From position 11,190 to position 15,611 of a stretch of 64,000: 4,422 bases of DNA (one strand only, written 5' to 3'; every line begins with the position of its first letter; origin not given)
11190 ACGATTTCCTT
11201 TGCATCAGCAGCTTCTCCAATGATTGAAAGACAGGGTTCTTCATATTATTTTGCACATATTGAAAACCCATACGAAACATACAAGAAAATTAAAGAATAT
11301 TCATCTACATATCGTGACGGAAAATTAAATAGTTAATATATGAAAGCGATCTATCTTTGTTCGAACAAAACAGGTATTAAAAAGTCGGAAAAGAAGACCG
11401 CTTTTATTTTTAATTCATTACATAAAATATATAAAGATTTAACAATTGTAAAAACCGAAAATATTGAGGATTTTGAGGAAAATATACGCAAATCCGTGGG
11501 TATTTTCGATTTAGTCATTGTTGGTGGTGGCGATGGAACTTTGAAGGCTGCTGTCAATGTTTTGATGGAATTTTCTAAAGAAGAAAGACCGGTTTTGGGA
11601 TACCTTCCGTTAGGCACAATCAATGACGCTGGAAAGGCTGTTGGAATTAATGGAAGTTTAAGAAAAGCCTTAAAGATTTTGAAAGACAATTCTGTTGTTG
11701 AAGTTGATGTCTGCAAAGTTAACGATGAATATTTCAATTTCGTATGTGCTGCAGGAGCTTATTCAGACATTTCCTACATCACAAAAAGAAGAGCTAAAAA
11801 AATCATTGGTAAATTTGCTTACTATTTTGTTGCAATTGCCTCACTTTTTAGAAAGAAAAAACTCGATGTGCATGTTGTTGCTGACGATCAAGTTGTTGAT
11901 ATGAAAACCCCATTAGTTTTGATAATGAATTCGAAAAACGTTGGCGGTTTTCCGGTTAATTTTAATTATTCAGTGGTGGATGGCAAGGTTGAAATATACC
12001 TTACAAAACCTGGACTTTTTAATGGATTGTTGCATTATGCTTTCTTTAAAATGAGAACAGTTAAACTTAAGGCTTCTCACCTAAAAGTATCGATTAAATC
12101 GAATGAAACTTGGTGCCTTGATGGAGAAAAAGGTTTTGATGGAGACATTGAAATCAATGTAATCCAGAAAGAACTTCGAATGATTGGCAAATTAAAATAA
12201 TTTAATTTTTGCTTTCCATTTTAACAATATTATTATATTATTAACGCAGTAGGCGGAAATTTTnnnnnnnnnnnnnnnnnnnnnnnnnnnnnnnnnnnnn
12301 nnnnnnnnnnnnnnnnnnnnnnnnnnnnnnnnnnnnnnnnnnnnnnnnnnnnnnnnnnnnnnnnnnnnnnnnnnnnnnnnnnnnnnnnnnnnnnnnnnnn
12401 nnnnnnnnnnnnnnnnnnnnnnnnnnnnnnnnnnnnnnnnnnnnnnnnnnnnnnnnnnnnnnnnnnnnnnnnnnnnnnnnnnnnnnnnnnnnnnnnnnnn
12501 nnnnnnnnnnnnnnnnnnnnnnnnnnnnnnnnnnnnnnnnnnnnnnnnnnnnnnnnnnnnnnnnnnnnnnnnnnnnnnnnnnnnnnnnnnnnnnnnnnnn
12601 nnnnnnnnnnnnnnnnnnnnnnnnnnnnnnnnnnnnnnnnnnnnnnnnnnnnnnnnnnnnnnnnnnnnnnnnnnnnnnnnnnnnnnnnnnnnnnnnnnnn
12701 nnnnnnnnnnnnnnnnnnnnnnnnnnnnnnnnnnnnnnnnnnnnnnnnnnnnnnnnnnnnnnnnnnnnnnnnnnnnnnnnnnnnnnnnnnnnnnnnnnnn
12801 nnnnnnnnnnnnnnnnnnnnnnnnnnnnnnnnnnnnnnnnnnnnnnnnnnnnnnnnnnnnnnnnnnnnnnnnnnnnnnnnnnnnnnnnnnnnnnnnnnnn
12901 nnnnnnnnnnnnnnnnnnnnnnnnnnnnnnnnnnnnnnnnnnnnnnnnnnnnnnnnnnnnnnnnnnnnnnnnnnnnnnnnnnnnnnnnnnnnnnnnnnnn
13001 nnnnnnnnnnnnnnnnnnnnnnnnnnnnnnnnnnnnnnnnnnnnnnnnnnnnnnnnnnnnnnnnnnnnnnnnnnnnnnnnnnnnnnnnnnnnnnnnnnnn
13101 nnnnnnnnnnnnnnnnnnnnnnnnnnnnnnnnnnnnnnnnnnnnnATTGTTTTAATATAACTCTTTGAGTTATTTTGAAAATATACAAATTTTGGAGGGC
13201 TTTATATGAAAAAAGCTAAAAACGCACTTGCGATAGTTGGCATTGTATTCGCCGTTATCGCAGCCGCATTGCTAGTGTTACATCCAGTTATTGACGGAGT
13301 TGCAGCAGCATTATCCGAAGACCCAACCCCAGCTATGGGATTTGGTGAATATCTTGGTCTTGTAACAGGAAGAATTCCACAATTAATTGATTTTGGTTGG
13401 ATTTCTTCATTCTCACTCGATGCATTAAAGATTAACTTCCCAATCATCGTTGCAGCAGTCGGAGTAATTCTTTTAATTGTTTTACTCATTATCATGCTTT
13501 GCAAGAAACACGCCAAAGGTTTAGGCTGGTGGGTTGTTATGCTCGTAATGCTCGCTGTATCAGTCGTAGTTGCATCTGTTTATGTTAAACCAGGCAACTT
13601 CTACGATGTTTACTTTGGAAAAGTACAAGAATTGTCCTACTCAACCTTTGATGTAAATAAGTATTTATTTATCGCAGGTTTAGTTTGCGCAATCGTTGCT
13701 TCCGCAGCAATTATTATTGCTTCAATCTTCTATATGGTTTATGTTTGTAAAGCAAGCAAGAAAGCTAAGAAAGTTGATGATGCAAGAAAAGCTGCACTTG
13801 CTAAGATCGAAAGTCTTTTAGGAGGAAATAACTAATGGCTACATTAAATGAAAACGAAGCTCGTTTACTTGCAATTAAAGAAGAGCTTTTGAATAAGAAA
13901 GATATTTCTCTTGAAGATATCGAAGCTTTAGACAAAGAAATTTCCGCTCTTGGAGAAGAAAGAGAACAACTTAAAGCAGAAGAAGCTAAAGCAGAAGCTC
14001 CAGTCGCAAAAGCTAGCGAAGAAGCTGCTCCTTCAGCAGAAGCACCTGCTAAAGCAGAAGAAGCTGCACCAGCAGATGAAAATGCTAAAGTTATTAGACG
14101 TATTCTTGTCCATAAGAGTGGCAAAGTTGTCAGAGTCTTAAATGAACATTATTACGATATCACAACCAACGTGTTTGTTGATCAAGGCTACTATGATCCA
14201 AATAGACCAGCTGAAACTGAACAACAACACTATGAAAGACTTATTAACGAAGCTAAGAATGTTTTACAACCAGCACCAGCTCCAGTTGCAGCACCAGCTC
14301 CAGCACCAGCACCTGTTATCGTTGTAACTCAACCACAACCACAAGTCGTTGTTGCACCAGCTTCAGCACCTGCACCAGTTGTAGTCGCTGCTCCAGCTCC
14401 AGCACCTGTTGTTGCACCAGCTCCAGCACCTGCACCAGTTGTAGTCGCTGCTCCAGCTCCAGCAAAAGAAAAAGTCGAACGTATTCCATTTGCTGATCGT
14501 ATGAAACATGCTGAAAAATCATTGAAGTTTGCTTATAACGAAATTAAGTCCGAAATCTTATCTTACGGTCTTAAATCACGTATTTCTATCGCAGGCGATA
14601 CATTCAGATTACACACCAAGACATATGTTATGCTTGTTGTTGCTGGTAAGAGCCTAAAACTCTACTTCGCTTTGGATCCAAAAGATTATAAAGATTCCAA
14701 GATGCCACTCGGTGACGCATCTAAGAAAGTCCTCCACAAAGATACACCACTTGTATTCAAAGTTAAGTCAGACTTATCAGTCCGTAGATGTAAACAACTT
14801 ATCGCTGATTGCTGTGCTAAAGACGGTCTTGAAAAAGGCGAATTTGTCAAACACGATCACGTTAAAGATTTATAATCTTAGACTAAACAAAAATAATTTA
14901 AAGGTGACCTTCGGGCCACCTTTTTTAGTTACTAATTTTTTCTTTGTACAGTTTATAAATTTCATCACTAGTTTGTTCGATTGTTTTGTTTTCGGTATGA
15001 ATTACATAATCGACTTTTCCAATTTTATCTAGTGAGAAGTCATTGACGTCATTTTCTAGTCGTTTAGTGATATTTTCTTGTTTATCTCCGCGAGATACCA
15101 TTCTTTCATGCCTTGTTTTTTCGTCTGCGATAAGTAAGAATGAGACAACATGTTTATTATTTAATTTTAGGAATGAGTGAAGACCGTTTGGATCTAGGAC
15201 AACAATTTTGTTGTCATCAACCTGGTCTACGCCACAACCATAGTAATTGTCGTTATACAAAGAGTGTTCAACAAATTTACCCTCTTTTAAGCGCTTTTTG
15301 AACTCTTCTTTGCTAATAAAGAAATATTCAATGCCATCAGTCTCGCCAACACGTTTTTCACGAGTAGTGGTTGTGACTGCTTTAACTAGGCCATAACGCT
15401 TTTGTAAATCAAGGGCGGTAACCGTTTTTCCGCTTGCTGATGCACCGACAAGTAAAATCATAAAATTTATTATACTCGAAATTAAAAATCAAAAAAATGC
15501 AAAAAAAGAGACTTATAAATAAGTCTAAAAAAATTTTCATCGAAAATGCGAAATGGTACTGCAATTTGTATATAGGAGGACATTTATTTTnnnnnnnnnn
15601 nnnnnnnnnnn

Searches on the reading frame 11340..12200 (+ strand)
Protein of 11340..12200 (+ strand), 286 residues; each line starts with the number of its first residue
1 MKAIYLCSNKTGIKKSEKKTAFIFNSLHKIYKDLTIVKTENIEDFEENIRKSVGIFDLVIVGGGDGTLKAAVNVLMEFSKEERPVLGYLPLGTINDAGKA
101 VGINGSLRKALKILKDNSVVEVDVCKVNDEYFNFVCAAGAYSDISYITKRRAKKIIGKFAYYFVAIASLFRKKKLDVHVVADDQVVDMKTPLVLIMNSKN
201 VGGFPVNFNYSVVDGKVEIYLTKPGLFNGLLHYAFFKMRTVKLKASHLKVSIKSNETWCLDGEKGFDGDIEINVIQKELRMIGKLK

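Call 70: search_protein_families(library=pfam, proteins=[window:11340-12200:+], max_evalue=0.00001)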
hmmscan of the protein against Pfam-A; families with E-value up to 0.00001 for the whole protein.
window:11340-12200:+ (286 aa): 1 family
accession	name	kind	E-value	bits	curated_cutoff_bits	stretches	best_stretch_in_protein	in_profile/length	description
PF00781.29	DAGK_cat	-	1.2e-20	73.8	23.6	1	9-127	8-125/125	Diacylglycerol kinase catalytic domain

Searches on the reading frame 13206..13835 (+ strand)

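Call 70: search_protein_families(library=pfam, proteins=[window:13206-13835:+], max_evalue=0.00001)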
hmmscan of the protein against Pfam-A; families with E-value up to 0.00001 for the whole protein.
window:13206-13835:+ (209 aa): 0 families

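Call 79: search_protein_families(library=pfam, proteins=[window:13206-13835:+], max_evalue=0.01)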
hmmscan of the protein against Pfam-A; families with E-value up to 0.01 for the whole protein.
window:13206-13835:+ (209 aa): 1 family
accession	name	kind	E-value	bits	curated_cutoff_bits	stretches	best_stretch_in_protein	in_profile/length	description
PF19529.4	DUF6057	-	0.0072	15.7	29.8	1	76-180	153-252/569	Family of unknown function (DUF6057)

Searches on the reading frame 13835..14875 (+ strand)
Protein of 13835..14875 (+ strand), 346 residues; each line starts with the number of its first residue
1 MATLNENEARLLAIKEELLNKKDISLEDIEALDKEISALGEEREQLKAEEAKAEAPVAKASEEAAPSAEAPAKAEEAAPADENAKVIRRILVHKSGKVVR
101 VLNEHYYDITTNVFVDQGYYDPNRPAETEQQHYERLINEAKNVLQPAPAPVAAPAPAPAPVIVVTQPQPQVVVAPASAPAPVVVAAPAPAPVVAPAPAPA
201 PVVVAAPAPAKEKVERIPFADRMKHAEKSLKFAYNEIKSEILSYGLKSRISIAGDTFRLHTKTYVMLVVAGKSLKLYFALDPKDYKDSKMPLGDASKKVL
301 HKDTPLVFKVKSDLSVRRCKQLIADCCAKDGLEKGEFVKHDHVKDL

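Call 70: search_protein_families(library=pfam, proteins=[window:13835-14875:+], max_evalue=0.00001)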
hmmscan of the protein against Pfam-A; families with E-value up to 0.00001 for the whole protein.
window:13835-14875:+ (346 aa): 0 families

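Call 79: search_protein_families(library=pfam, proteins=[window:13835-14875:+], max_evalue=0.01)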
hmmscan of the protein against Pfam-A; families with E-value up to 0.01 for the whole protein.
window:13835-14875:+ (346 aa): 1 family
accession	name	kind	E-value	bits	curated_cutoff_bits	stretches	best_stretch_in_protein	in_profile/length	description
PF05132.19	RNA_pol_Rpc4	-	0.001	19.7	26.5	1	43-110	32-101/143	RNA polymerase III RPC4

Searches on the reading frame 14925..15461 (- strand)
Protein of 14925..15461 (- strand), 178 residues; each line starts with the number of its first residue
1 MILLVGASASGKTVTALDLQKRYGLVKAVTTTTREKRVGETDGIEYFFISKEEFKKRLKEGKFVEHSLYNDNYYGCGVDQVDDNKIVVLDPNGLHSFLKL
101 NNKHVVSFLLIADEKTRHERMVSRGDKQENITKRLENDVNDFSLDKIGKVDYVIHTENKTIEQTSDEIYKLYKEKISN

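Call 70: search_protein_families(library=pfam, proteins=[window:14925-15461:-], max_evalue=0.00001)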
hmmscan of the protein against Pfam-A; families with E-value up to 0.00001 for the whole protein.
window:14925-15461:- (178 aa): 2 families
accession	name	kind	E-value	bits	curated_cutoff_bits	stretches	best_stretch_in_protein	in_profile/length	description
PF00625.27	Guanylate_kin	-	1.4e-20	74.2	25.2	1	2-168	5-175/182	Guanylate kinase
PF13238.12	AAA_18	-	2.9e-08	34.6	29.4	1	2-133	1-120/128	AAA domain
